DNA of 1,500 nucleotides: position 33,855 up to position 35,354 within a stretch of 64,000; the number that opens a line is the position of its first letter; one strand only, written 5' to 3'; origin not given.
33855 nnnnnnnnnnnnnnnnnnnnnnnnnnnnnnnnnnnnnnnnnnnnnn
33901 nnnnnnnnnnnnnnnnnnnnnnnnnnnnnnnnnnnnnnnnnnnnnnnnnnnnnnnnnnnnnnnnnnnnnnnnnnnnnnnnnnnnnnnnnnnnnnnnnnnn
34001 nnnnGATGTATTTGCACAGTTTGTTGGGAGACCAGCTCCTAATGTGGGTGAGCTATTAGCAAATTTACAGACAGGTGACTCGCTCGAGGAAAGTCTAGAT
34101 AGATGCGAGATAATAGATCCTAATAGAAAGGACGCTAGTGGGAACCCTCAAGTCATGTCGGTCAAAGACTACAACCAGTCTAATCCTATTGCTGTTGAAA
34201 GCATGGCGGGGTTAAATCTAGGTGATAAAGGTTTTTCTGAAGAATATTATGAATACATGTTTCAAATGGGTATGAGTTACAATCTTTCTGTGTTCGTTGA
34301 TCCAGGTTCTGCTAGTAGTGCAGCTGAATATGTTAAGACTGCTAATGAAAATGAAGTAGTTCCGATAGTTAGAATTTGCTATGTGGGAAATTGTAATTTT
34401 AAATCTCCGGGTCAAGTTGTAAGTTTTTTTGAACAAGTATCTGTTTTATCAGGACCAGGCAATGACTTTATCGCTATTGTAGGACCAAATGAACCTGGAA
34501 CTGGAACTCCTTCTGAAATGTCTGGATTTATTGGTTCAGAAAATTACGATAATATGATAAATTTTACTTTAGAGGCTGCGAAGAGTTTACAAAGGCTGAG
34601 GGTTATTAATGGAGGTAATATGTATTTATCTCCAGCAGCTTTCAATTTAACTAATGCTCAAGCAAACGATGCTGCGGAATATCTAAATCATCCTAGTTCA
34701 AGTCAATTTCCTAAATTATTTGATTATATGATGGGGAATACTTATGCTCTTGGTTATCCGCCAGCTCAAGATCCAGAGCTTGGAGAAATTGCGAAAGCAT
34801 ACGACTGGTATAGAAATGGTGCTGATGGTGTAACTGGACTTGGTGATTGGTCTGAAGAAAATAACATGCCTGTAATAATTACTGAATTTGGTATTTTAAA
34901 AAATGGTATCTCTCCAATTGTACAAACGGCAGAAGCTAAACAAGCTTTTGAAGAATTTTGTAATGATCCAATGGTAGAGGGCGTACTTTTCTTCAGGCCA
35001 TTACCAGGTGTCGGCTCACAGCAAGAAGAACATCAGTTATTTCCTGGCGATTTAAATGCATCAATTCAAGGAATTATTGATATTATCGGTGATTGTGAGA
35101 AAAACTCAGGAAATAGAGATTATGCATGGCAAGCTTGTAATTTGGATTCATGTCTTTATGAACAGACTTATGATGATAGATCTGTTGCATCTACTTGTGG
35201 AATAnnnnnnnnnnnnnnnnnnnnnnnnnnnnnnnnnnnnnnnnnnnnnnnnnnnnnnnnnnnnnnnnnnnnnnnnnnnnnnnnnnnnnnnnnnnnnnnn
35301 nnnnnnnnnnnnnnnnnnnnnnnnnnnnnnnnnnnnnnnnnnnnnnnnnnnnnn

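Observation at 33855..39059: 1734-aa membrane-anchored enzyme combining a GH-A-like glycosidase region with M23 and M15 peptidoglycan peptidases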

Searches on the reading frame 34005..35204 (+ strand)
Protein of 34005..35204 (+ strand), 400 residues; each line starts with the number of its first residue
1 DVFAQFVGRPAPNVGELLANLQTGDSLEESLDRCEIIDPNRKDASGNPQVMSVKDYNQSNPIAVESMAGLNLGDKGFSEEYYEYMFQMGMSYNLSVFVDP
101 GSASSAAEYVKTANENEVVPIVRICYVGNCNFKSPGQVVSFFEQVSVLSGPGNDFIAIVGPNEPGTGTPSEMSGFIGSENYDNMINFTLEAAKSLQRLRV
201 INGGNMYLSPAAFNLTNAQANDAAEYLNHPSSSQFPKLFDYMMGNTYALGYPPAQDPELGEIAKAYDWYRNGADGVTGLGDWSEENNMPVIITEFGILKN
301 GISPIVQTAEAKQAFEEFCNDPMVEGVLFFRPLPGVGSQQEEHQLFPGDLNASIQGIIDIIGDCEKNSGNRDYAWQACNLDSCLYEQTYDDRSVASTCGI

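Call 8: search_protein_families(library=pfam, proteins=[window:34005-35204:+], max_evalue=10)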
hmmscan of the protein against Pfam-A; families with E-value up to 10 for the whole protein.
window:34005-35204:+ (400 aa): 2 families
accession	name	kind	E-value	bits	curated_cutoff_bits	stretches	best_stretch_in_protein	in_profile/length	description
PF23661.1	SHMOOSE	-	0.14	13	27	1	205-236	19-49/58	SHMOOSE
PF11790.14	Glyco_hydro_cc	-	0.14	12.2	21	1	268-347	143-225/237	Glycosyl hydrolase catalytic core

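Call 20: search_solved_structures(query=A4, max_evalue=10, show_alignments=3)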
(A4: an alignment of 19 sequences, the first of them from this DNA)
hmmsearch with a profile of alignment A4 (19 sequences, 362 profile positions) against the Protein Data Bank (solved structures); distinct sequences matched with E-value up to 10: 2.
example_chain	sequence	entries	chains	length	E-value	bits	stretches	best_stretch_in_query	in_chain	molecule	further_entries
1wel_A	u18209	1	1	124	0.75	12.3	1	128-179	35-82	RNA-binding protein 12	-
1o4v_A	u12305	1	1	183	1.1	11.7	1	62-117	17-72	phosphoribosylaminoimidazole mutase PurE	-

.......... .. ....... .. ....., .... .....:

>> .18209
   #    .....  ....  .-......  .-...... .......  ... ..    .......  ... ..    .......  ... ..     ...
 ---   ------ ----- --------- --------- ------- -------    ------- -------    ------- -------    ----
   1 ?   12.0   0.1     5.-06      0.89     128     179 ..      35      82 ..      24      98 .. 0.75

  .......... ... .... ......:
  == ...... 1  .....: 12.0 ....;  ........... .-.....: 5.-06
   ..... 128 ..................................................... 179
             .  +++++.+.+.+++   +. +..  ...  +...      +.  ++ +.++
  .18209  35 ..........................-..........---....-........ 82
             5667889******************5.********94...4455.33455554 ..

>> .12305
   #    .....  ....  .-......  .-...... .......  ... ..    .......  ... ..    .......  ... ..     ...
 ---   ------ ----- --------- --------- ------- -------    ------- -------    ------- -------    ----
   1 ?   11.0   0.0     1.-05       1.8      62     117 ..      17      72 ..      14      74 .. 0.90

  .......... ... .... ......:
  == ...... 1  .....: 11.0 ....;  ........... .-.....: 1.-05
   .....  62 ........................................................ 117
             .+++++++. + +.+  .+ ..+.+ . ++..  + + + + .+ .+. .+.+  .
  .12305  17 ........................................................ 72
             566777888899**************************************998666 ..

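Call 21: find_homologous_proteins(query=A4, max_evalue=0.001)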
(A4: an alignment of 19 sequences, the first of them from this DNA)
Query A4 (19 sequences) (377 aa, profile of the alignment): 3 proteins with E <= 0.001 among 8000 candidates.
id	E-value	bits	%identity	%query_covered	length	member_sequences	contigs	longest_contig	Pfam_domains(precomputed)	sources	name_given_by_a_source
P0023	1.3e-79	286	38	66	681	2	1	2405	-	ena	-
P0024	4.2e-68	248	33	70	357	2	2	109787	-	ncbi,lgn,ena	-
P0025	2.0e-49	187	60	51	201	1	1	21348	-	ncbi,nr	ncbi:MAG: hypothetical protein Q9M91_07935 [Candidatus Dojkabacteria bacterium]|nr:hypothetical prot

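Call 31: predict_structure(alignment_id=A4)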
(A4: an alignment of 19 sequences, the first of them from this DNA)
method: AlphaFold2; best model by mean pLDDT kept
length: 377 residues; sequences in the alignment: 19
mean_pLDDT: 84.5   pTM: 0.81
mean pLDDT of the five models: 84.5, 82.8, 82.4, 82.1, 81.3
residues with pLDDT >= 90: 172; 70-90: 159; 50-70: 33; < 50: 13
segments of 3 or more residues with pLDDT < 50: 1-3, 20-24, 362-365
pLDDT, mean of each block of 10 residues (from residue 1): 58 67 60 76 78 56 83 79 89 95 94 91 89 98 94 93 88 92 97 92 95 83 94 96 86 83 86 90 94 81 92 92 91 81 86 83 59 68
secondary structure, 60 per line:
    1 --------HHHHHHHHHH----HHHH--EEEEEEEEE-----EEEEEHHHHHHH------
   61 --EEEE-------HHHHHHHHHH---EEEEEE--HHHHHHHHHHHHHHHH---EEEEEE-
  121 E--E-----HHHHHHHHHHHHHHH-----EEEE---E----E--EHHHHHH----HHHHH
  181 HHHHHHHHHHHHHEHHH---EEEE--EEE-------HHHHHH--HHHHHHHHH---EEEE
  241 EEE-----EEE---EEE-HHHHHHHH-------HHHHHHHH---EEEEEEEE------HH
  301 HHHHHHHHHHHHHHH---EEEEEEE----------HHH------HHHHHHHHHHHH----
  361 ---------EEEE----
elements in order: H9-18 H23-26 E29-37 E43-47 H48-54 E63-66 H74-83 E87-92 H95-110 E114-119 H130-144 E150-153 H166-171 H176-193 E201-204 E207-209 H217-222 H225-233 E237-243 E249-251 E255-257 H259-266 H274-281 E285-292 H299-315 E319-325 H345-356 E370-373

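Call 34: fold_search(model_id=the predicted structure, library=pdb)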
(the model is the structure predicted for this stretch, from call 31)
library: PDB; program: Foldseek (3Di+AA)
matches with E <= 10: 1684; with E <= 0.001: 265
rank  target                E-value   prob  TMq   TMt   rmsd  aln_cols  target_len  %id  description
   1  2bv9                  1.0e-08  1.00  0.53  0.67   6.8       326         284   12  HOW FAMILY 26 GLYCOSIDE HYDROLASES ORCHESTRATE CATALYSIS ON DIFFERENT POLYSACCHARIDES. STRUCTURE AND ACTIVITY OF A CLOST (released 2005-06-30)
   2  5jvk_A                1.6e-08  1.00  0.48  0.39  13.4       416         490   10  Structural insights into a family 39 glycoside hydrolase from the gut symbiont Bacteroides cellulosilyticus WH2. (released 2016-12-07)
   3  5hnn_A                3.8e-08  1.00  0.47  0.55   7.6       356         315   10  Crystal structure of the endo-beta-1,4-glucanase (Xac0030) from Xanthomonas axonopodis pv. citri with the triple mutat (released 2017-01-25)
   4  4pmy_A                4.0e-08  1.00  0.52  0.62   5.6       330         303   17  Crystal structure of GH10 endo-b-1,4-xylanase (XynB) from Xanthomonas axonopodis pv citri complexed with xylose (released 2014-10-08)
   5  2v3g                  5.1e-08  1.00  0.51  0.67   6.8       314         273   12  Structure of a family 26 lichenase in complex with noeuromycin (released 2007-09-18)
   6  5hnn_C                5.8e-08  1.00  0.45  0.52   7.9       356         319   11  Crystal structure of the endo-beta-1,4-glucanase (Xac0030) from Xanthomonas axonopodis pv. citri with the triple mutat (released 2017-01-25)
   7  3w0k_A                7.4e-08  1.00  0.50  0.56   6.3       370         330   11  Crystal Structure of a glycoside hydrolase (released 2013-02-20)
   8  6leg_A                9.5e-08  1.00  0.48  0.32   6.1       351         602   14  Structure of E. coli beta-glucuronidase complex with uronic isofagomine (released 2021-01-27)
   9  4pmx                  1.0e-07  1.00  0.50  0.60   5.8       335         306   16  Crystal structure of GH10 endo-b-1,4-xylanase (XynB) from Xanthomonas axonopodis pv citri in the native form (released 2014-10-08)
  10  6zz3_A                1.0e-07  1.00  0.46  0.53   8.0       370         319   14  RBcel1 cellulase variant Y201F with cellotriose covalently bound (released 2021-07-21)
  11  3w0k_B                1.3e-07  1.00  0.51  0.58   6.1       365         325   11  Crystal Structure of a glycoside hydrolase (released 2013-02-20)
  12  6mp7_A                1.5e-07  1.00  0.51  0.46   6.2       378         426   12  Crystal structure of the E257A mutant of BlMan5B in complex with GlcNAc (soaking) (released 2019-01-30)
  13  4w7u                  2.1e-07  1.00  0.46  0.54   6.9       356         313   11  Crystal structure of XacCel5A in the native form (released 2015-10-21)
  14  6mpc_B                2.2e-07  1.00  0.50  0.45   6.4       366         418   13  Crystal structure of E257A mutant of BlMan5B (released 2019-01-30)
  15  6t9g_B                2.7e-07  1.00  0.51  0.62   6.3       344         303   11  CRYSTAL STRUCTURE OF AN ENDOGLUCANASE D213A FROM PENICILLIUM VERRUCULOSUM (released 2020-11-18)
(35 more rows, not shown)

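Call 46: search_protein_families(library=phrogs, proteins=[window:34020-35150:+], max_evalue=1)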
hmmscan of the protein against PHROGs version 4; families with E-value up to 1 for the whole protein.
window:34020-35150:+ (377 aa): 0 families
